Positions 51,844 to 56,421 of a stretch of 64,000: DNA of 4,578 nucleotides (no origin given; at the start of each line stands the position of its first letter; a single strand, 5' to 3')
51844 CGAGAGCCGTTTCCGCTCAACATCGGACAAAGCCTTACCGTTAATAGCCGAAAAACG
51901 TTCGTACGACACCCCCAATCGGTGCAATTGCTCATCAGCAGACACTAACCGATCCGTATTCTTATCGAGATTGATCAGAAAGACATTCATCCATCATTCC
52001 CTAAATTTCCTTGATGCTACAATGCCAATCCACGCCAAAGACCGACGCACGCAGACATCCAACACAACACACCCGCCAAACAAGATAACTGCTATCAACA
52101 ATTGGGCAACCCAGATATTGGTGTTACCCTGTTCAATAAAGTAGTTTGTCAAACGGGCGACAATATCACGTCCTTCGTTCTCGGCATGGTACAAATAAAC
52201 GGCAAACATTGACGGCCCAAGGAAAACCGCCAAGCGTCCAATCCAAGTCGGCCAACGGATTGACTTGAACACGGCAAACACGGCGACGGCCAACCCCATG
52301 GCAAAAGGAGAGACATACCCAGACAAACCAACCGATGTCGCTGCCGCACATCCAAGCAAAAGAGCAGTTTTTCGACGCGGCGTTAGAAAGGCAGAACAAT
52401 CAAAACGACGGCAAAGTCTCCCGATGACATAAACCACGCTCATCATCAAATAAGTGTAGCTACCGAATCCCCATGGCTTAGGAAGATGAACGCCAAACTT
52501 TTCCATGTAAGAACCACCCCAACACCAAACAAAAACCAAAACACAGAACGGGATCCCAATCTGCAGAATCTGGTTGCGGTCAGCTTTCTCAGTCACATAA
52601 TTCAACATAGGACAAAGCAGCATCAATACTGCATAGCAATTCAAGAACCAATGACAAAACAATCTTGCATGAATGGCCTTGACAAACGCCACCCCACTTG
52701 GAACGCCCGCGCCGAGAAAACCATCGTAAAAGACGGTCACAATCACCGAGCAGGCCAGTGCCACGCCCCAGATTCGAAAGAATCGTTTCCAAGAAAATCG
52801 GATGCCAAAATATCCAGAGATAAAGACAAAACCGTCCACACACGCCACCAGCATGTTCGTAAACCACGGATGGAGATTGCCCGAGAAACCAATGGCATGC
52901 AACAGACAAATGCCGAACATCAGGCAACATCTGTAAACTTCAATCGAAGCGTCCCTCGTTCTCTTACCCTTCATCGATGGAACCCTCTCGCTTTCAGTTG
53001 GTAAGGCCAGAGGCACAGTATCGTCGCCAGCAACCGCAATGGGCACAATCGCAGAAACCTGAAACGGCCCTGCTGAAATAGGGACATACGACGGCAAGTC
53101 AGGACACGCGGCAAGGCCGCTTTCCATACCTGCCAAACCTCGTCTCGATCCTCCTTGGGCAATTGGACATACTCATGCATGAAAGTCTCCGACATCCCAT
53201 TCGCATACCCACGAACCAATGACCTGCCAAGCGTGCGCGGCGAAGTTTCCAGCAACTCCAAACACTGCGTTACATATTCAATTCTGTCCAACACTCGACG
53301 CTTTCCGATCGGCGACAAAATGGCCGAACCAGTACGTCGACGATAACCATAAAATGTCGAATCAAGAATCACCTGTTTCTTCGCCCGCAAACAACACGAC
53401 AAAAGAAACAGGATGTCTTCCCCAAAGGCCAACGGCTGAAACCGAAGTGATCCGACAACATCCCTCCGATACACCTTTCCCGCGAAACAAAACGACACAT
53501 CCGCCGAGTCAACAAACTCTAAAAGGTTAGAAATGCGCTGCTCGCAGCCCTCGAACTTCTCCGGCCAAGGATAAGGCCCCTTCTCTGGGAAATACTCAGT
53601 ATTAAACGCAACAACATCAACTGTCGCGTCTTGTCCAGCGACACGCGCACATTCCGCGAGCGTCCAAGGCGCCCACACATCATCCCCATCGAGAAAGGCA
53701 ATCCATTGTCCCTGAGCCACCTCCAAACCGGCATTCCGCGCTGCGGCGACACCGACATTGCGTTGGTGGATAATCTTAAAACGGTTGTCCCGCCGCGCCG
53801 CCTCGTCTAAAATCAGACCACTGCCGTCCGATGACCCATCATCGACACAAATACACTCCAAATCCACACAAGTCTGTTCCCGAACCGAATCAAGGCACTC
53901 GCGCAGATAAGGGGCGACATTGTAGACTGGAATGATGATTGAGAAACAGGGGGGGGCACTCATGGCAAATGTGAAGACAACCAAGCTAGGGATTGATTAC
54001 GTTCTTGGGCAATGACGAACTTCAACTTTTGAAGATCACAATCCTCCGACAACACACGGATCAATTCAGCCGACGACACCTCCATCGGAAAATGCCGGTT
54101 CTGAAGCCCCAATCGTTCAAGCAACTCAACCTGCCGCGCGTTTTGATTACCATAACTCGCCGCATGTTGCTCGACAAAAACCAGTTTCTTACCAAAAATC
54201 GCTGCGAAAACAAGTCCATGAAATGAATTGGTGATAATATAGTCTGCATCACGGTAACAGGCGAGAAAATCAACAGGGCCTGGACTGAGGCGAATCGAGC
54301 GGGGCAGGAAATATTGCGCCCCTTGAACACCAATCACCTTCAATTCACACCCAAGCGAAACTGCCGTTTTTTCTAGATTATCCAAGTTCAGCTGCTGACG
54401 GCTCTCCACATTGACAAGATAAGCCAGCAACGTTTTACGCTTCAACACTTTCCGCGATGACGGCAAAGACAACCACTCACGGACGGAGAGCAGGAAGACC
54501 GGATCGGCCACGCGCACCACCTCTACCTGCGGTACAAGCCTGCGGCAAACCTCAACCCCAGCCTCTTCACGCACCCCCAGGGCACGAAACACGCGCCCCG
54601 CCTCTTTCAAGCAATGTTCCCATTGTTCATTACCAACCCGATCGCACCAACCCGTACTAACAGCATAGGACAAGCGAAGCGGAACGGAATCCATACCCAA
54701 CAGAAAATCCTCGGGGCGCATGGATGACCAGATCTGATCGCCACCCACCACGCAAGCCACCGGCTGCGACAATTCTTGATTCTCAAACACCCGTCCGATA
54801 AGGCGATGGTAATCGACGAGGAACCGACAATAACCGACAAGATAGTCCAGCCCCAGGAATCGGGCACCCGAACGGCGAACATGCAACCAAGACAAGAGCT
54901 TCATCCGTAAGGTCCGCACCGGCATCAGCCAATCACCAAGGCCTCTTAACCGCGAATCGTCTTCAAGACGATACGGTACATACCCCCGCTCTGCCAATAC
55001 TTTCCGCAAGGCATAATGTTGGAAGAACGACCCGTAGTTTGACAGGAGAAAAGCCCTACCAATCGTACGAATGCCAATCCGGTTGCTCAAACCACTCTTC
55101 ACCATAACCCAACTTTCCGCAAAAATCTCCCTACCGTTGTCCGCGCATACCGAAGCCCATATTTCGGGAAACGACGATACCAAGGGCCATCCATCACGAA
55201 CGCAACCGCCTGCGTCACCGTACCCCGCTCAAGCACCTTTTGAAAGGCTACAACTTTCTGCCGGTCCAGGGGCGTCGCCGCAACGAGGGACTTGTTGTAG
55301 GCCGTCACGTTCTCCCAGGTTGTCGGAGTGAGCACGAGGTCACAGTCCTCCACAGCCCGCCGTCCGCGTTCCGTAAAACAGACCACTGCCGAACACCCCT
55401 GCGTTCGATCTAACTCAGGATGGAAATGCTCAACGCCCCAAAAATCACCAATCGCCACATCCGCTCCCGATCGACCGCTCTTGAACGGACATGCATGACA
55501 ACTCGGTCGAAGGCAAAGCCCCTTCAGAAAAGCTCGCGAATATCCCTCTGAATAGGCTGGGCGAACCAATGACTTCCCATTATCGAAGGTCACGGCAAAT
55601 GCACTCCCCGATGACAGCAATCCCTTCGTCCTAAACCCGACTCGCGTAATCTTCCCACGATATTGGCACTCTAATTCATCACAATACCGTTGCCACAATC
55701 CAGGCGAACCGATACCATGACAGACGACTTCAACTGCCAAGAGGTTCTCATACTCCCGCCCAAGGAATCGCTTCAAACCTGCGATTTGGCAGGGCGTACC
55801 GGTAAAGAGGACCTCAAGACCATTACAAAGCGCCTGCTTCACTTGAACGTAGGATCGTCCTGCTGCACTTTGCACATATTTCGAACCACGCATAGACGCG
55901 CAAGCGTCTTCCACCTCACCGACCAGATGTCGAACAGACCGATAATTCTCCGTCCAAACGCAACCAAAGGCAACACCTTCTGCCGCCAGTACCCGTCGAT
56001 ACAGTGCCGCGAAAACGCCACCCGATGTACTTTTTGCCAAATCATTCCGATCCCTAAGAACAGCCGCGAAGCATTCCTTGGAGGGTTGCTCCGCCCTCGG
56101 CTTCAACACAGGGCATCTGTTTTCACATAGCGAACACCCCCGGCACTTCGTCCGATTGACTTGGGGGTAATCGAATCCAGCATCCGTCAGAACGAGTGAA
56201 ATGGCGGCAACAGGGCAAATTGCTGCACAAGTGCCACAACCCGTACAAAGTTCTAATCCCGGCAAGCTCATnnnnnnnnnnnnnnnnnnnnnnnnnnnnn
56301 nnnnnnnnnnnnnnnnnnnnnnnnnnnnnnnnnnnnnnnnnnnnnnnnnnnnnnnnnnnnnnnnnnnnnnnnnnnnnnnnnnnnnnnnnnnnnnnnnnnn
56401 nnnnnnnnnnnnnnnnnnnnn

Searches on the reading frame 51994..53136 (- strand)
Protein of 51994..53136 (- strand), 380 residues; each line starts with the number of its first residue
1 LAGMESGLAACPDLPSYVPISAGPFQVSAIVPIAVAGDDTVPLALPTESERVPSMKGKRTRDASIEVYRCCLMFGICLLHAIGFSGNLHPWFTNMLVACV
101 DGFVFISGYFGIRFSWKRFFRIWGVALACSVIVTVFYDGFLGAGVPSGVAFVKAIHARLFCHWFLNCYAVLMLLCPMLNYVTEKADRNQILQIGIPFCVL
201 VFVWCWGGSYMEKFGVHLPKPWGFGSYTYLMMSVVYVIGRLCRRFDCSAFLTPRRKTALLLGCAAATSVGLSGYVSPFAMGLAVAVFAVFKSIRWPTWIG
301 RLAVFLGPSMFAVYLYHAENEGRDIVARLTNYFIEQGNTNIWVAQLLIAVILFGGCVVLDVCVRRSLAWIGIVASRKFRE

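Call 35: search_protein_families(library=pfam, proteins=[window:51994-53136:-], max_evalue=0.001)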
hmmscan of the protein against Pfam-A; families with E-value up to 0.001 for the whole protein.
window:51994-53136:- (380 aa): 1 family
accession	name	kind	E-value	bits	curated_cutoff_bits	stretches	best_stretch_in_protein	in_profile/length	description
PF01757.29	Acyl_transf_3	-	2.1e-16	60.4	31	1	63-359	2-324/326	Acyltransferase domain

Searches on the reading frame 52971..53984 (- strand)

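Call 35: search_protein_families(library=pfam, proteins=[window:52971-53984:-], max_evalue=0.001)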
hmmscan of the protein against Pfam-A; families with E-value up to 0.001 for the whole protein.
window:52971-53984:- (337 aa): 3 families
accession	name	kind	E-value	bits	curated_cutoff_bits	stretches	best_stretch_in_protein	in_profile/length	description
PF00535.33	Glycos_transf_2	-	2.8e-38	131.9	23.3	1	15-176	1-163/168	Glycosyl transferase family 2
PF13641.12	Glyco_tranf_2_3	-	3.9e-11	43.8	27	1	11-141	1-133/230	Glycosyltransferase like family 2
PF10111.15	Glyco_tranf_2_2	-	6.3e-10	39.4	27.3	1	15-116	1-106/276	Glycosyltransferase like family 2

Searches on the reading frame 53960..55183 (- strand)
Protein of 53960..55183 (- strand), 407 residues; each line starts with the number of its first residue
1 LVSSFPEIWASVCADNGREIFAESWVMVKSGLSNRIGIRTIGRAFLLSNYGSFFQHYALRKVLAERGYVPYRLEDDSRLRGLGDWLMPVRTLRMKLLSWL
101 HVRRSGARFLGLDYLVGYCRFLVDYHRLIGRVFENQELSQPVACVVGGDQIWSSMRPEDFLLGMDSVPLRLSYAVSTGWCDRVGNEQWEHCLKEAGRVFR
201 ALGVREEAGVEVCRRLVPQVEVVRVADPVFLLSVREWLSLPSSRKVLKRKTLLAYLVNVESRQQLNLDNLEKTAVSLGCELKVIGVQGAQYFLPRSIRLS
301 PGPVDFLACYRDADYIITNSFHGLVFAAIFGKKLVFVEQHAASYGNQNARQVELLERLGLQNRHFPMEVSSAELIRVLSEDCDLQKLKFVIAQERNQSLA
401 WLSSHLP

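Call 35: search_protein_families(library=pfam, proteins=[window:53960-55183:-], max_evalue=0.001)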
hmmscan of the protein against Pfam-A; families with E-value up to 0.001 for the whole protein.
window:53960-55183:- (407 aa): 1 family
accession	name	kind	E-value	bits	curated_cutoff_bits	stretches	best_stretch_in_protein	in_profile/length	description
PF04230.19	PS_pyruv_trans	-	2.2e-19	70.9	25.3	1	49-338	1-277/280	Polysaccharide pyruvyl transferase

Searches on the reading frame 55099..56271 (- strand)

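Call 35: search_protein_families(library=pfam, proteins=[window:55099-56271:-], max_evalue=0.001)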
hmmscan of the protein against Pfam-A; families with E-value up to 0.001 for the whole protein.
window:55099-56271:- (390 aa): 8 families
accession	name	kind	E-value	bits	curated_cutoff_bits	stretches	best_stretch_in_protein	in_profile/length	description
PF04432.18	FrhB_FdhB_C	-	1.7e-17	64.1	23.3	1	153-310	3-136/150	Coenzyme F420 hydrogenase/dehydrogenase, beta subunit C terminus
PF12838.12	Fer4_7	-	7.1e-09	36.4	27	1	9-55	2-50/52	4Fe-4S dicluster domain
PF00037.32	Fer4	-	3.4e-08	33.4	21.1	1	7-25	6-24/24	4Fe-4S binding domain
PF13187.11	Fer4_9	-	1e-06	29.1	27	1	9-54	2-48/52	4Fe-4S dicluster domain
PF12837.12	Fer4_6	-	3.8e-06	27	25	1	7-24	7-24/24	4Fe-4S binding domain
PF14697.11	Fer4_21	-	1.5e-05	25.4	35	1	8-55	7-53/59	4Fe-4S dicluster domain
PF12800.12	Fer4_4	-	0.00049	20.7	24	0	7-21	2-16/17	4Fe-4S binding domain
PF13534.11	Fer4_17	-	0.00099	20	22.2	0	42-65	1-24/61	4Fe-4S dicluster domain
